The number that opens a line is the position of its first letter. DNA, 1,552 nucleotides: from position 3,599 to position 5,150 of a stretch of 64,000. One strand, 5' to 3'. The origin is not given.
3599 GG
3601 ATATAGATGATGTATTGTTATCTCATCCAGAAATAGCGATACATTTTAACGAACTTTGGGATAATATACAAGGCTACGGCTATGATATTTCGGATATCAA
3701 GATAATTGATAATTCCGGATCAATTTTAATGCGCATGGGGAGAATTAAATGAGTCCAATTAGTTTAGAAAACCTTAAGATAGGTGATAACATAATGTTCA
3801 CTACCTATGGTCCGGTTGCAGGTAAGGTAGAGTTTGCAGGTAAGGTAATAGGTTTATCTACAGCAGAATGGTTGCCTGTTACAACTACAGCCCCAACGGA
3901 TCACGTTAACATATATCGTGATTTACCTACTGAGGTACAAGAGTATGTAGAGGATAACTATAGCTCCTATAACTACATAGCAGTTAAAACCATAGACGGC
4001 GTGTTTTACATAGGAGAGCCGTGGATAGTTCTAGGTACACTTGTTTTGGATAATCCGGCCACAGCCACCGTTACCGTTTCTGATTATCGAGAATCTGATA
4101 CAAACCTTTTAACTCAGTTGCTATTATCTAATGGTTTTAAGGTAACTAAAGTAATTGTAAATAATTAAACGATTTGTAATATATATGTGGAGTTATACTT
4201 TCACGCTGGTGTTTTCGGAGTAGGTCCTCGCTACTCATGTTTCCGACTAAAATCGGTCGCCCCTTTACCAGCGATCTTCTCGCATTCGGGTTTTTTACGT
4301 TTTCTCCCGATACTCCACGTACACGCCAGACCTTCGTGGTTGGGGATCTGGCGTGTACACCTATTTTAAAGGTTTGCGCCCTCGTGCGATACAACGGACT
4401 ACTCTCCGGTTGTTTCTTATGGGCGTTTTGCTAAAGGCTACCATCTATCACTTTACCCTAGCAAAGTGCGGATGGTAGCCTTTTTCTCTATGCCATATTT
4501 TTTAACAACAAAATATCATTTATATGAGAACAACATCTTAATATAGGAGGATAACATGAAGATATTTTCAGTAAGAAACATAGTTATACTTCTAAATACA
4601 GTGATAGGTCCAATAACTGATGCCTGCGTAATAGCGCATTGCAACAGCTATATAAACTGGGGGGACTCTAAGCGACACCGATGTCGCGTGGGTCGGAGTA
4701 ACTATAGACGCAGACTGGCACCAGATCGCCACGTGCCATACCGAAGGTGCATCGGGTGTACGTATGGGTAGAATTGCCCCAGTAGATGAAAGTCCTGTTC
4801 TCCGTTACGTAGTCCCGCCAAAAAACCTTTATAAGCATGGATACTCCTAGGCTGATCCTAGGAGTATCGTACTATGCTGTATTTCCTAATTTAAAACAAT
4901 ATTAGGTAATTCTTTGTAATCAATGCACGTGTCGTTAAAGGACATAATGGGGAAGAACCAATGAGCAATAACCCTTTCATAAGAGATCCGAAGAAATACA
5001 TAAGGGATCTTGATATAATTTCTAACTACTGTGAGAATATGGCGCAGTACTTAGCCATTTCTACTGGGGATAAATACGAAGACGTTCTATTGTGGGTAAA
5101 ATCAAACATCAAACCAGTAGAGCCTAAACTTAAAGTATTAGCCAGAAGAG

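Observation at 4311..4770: The two structured elements carry collinear complementary blocks: possible antisense pair or RNA switch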

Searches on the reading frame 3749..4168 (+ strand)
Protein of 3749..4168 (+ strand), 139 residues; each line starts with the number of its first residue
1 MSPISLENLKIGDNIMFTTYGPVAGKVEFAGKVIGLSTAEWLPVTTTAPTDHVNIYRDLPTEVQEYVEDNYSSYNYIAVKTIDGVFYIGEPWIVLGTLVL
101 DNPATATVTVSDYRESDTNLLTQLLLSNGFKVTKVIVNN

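Call 9: search_protein_families(library=pfam, proteins=[window:3749-4168:+], max_evalue=0.01)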
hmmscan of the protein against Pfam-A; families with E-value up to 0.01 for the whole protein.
window:3749-4168:+ (139 aa): 1 family
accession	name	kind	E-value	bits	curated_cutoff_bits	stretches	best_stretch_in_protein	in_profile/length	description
PF20287.3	SH3DP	-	1.3e-18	67.2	25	1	9-131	1-122/122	SH3 fold domain associated with phage DNA polymerases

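Call 63: find_homologous_proteins(query=window:3749-4165:+, max_evalue=1e-20)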
Query window:3749-4165:+ (139 aa): 5 proteins with E <= 1e-20 among 34 candidates. Only proteins of 76 to 244 residues were searched: fused or split forms outside these lengths cannot appear, so this answer is no evidence that the protein stands alone or is whole; lengths 'longer' or 'shorter' looks for them.
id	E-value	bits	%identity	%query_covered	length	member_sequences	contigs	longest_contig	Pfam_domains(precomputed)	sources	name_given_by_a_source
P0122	3.6e-85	301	100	100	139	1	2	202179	PF20287.4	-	-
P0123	2.1e-47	178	62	99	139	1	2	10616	PF20287.4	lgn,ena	-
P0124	1.6e-45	172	56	98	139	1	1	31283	PF20287.4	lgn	-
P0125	5.1e-35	138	50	97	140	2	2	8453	PF20287.4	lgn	-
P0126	6.7e-31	125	46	97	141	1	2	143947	PF20287.4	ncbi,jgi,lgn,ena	-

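Call 64: find_encoding_contigs(protein=P0122, flank=3000, max_places=5)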
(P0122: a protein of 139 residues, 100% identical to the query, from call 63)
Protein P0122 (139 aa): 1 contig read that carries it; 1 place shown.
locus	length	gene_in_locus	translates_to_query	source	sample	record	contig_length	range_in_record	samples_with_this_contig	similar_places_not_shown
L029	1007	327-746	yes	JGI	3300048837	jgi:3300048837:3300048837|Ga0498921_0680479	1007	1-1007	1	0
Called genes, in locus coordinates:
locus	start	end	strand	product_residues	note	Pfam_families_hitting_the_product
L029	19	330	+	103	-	-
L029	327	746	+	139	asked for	PF20287:SH3DP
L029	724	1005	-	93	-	?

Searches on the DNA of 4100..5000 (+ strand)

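Call 7: search_rna_families(source=window, start=4100, end=5000, threshold=evalue, max_evalue=10, show_alignments=3)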
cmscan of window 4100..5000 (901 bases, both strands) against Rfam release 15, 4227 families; matches with E-value up to 10: 11.
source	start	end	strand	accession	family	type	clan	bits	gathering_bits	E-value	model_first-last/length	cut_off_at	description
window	4835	4933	-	RF02428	SpF11_sRNA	Gene; sRNA;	-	20.2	54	2.8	1-95/95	no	Streptococcus sRNA SpF11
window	4834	4921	+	RF04312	trpB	Cis-reg;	-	19.7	59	5.4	1-107/107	no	trpB ncRNA motif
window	4321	4464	-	RF02932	Betaproteobacteria-1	Gene; sRNA;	-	19.1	49.4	0.37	1-120/120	no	Betaproteobacteria-1 RNA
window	4419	4596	+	RF02578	tsr25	Gene; sRNA;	-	18.1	63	0.25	1-181/181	no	S. aureus tsr25 small RNA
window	4433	4483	+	RF03933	MIR6445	Gene; miRNA;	-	16.9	100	2.9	1-117/117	no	MIR6445 microRNA precursor family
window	4426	4490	+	RF00451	MIR395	Gene; miRNA;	-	16.7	56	2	1-104/104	no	mir-395 microRNA precursor family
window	4431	4483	-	RF04127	MIR8007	Gene; miRNA;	-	16.5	195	1.9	1-226/226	no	MIR8007 microRNA precursor family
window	4804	4873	-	RF03165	2dG-II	Cis-reg; riboswitch;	CL00123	14.4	60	4.9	1-71/71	no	2dG-II purine riboswitch aptamer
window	4431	4493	+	RF00489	ctRNA_p42d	Gene; antisense;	-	14.2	50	9.2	1-46/46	no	ctRNA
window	4213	4315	-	RF01932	bxd_4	Gene; lncRNA;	-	14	40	9.4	1-106/106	no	Bithoraxoid conserved region 4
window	4435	4481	-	RF04195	MIR6217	Gene; miRNA;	-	13.5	110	3.1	1-228/228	no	MIR6217 microRNA precursor family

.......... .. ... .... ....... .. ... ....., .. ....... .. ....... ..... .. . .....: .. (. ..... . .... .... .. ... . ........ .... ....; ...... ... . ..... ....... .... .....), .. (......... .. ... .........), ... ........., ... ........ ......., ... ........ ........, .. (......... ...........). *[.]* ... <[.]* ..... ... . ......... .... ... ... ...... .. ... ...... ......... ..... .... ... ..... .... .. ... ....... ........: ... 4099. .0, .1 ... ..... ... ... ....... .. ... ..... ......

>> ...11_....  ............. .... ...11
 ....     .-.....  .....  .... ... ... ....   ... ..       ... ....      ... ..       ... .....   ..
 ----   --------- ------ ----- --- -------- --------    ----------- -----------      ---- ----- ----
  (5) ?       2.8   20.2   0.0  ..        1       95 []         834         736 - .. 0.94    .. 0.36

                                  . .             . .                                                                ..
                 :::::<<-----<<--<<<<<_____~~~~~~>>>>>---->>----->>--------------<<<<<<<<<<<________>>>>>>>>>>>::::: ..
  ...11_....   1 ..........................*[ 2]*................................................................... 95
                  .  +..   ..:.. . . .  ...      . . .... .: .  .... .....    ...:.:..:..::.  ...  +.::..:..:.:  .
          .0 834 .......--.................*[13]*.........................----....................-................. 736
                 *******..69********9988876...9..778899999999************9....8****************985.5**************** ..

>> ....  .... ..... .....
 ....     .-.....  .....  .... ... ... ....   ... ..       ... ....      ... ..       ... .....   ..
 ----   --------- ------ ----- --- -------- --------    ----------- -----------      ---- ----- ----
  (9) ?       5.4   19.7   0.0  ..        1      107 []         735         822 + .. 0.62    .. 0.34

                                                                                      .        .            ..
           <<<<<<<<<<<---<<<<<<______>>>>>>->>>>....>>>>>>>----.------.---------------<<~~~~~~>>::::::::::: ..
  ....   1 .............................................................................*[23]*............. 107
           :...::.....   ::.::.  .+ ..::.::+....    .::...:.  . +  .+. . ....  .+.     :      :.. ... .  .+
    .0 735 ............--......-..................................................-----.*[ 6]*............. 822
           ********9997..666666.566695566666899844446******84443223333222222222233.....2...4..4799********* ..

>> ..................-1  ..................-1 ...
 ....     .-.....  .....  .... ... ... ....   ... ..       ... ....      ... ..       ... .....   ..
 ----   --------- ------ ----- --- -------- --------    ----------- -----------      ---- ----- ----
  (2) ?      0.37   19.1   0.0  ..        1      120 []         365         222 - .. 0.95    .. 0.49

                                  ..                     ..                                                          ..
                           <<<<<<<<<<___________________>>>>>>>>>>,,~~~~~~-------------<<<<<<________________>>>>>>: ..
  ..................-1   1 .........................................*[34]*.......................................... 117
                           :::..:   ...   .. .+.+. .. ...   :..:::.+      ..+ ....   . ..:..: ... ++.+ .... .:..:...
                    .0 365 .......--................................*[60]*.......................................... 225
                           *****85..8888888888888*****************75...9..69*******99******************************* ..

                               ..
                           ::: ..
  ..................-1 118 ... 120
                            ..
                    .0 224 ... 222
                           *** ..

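Call 8: search_dna_similar(query=window:4100-5000:+, collection=phages, mode=distant, max_rows=40)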
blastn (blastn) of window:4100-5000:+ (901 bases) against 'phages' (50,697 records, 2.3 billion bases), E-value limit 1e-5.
No match.

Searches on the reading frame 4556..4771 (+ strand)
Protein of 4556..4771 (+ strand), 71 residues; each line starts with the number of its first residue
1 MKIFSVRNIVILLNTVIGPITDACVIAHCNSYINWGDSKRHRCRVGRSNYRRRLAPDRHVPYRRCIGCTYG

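Call 9: search_protein_families(library=pfam, proteins=[window:4556-4771:+], max_evalue=0.01)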
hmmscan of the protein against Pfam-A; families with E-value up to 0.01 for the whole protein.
window:4556-4771:+ (71 aa): 0 families

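Call 57: search_protein_representatives(protein=window:4556-4768:+)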
Query: 71 residues. Proteins with E-value up to 0.001 (for the whole library): 1; up to 1e-10: 1; up to 1e-30: 1. The best 1 are listed.
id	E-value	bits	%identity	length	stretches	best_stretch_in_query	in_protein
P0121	1.7e-43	161.4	100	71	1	1-71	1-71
